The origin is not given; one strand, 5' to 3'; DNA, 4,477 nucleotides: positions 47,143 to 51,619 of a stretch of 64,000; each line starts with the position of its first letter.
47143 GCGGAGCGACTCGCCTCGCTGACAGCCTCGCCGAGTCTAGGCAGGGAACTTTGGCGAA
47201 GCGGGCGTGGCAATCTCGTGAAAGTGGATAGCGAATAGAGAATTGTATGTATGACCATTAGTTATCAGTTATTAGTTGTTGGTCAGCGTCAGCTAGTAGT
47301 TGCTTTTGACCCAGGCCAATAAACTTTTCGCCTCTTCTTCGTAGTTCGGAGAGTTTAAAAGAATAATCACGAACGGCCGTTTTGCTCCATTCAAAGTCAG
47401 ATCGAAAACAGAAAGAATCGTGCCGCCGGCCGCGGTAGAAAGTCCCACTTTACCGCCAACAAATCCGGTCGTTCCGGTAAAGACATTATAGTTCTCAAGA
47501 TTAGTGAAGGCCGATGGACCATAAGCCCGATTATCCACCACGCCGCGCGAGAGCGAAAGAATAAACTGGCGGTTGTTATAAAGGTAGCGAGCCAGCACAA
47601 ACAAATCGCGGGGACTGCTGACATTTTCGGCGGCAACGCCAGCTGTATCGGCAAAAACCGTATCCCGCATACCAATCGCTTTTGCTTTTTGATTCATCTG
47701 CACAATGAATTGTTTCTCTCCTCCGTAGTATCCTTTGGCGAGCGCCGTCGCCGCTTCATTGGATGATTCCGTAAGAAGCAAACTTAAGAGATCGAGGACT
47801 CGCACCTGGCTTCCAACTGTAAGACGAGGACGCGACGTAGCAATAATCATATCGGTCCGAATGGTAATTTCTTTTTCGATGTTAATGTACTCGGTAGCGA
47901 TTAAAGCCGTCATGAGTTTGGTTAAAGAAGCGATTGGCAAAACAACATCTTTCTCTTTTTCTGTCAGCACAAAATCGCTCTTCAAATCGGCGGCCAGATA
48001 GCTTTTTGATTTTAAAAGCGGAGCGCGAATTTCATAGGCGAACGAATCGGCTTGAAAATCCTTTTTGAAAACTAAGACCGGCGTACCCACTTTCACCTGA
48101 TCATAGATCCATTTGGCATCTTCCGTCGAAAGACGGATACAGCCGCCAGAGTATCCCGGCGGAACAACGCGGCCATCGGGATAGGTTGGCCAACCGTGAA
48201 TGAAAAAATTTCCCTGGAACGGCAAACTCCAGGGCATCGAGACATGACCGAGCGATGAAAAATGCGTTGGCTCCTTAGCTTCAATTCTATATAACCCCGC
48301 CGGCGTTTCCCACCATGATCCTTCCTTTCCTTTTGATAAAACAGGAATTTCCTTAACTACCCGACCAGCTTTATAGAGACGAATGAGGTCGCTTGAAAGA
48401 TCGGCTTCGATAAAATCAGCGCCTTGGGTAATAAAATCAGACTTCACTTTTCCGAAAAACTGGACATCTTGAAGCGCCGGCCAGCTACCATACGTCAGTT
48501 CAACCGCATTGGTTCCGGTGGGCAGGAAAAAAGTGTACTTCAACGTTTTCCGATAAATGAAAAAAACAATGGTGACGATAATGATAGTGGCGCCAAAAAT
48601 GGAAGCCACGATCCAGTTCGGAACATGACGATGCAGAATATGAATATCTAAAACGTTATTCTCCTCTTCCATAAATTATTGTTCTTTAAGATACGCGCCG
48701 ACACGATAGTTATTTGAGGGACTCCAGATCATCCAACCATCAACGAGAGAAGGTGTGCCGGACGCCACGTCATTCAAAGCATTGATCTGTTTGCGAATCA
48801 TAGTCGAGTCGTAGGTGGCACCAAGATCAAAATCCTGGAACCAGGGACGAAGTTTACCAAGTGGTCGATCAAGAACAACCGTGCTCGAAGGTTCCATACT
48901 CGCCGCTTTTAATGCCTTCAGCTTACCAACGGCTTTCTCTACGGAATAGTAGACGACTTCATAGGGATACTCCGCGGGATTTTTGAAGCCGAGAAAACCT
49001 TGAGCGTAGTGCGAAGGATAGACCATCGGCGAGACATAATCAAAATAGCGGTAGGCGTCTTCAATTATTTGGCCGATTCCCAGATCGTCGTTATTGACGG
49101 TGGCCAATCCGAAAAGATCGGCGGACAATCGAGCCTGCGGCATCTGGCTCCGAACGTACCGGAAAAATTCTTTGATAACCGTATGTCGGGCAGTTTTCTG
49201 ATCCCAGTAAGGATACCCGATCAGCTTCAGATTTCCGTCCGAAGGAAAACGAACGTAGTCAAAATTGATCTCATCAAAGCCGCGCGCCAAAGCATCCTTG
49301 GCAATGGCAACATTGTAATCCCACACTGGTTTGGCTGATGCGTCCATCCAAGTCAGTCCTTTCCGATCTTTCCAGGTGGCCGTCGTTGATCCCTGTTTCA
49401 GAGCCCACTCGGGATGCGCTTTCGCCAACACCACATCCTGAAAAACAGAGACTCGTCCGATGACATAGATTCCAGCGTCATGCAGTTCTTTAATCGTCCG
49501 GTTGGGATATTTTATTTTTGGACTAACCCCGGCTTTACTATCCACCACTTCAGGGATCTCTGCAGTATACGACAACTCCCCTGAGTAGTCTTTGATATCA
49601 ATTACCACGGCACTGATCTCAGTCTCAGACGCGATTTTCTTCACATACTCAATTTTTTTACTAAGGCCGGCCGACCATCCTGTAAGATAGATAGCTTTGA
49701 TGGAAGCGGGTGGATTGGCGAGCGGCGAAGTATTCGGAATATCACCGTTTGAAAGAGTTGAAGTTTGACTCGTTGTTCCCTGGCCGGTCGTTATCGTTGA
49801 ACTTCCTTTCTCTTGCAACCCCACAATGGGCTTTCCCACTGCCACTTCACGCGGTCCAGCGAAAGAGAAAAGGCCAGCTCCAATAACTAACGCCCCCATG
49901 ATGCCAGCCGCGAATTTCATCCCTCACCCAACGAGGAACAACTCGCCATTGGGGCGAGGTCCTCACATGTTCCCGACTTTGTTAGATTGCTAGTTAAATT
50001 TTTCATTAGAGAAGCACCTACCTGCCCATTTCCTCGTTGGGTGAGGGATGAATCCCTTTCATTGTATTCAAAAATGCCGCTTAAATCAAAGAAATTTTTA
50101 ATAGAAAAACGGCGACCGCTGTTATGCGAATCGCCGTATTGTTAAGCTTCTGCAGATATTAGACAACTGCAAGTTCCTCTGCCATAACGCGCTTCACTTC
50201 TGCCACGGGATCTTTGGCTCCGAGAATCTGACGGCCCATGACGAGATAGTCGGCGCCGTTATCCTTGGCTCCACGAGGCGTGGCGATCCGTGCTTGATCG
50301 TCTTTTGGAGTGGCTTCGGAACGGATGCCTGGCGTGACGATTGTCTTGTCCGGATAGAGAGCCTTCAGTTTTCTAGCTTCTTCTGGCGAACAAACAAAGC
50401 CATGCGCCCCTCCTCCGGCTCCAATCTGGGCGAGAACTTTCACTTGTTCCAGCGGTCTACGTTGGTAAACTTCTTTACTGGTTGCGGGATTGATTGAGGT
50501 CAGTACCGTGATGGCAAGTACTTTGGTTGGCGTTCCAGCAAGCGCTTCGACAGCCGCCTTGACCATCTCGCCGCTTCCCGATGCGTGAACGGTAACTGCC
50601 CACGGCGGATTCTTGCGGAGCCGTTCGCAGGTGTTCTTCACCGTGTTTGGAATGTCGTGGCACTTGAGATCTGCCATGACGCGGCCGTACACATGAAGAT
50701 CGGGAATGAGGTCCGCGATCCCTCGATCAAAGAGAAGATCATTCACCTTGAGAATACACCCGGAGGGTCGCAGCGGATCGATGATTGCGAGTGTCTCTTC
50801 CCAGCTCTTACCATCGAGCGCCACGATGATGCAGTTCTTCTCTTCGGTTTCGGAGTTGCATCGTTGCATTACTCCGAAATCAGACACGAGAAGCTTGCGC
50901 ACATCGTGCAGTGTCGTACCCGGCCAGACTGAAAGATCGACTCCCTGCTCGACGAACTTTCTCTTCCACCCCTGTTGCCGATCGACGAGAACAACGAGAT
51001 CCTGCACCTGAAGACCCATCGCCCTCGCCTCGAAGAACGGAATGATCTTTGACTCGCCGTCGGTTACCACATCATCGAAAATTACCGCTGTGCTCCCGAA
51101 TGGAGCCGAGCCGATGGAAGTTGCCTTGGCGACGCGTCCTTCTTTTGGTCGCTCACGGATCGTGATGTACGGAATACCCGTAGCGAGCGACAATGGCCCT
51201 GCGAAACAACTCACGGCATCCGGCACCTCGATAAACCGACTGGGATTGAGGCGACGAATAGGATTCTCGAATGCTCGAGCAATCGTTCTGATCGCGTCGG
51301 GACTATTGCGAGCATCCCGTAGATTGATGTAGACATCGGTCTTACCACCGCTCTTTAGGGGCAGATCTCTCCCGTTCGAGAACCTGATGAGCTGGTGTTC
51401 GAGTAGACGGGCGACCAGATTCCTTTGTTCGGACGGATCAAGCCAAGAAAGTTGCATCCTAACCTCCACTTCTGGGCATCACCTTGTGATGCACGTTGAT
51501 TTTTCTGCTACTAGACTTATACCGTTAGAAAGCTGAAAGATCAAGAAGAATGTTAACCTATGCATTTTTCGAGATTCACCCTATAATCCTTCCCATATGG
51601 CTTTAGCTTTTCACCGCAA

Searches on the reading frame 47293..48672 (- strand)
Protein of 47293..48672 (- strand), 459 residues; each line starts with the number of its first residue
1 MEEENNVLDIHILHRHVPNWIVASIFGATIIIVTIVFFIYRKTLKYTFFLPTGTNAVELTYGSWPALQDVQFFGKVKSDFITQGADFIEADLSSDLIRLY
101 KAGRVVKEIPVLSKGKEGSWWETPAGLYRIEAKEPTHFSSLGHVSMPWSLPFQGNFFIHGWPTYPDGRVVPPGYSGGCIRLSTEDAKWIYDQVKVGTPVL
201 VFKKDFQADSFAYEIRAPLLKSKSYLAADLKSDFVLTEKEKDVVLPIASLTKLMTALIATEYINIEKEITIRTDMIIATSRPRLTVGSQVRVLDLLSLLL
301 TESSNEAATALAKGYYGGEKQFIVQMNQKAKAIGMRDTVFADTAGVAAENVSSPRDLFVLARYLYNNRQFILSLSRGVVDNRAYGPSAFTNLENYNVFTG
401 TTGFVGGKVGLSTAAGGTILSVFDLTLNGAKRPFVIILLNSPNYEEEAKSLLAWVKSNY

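Call 106: search_protein_families(library=pfam, proteins=[window:47293-48672:-], max_evalue=0.00001)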
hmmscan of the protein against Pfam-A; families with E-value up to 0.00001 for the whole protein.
window:47293-48672:- (459 aa): 3 families
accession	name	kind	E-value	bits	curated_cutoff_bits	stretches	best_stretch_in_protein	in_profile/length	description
PF00768.25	Peptidase_S11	-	6e-34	118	27.6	1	217-419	7-219/239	D-alanyl-D-alanine carboxypeptidase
PF03734.19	YkuD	-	3.1e-20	73.7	23.4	1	87-201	3-146/146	L,D-transpeptidase catalytic domain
PF13354.11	Beta-lactamase2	-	1.2e-07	31.7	22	1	228-370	5-160/214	Beta-lactamase enzyme family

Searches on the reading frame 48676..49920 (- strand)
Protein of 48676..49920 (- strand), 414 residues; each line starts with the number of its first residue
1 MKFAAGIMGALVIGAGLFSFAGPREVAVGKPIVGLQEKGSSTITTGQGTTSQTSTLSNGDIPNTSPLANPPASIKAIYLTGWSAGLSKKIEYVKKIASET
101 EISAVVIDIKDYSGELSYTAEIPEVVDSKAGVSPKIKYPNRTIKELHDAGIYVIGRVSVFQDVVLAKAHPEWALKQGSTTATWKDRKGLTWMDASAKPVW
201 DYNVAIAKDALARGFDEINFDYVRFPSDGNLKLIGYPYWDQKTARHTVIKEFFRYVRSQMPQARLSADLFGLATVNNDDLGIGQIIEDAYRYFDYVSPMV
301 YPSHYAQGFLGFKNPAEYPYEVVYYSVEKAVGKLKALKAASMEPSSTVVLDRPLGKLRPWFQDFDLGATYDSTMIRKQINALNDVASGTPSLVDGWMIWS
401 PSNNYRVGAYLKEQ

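Call 106: search_protein_families(library=pfam, proteins=[window:48676-49920:-], max_evalue=0.00001)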
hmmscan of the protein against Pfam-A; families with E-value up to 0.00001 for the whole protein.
window:48676-49920:- (414 aa): 1 family
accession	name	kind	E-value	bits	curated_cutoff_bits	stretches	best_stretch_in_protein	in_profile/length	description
PF13200.12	DUF4015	-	3.5e-89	299.5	27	1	76-405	1-313/313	Putative glycosyl hydrolase domain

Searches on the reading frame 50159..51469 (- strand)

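Call 106: search_protein_families(library=pfam, proteins=[window:50159-51469:-], max_evalue=0.00001)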
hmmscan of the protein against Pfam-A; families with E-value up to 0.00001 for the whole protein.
window:50159-51469:- (436 aa): 1 family
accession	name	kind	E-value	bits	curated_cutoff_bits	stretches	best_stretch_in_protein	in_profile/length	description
PF00215.30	OMPdecase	-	1.9e-43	149.4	27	1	214-427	3-220/221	Orotidine 5'-phosphate decarboxylase / HUMPS family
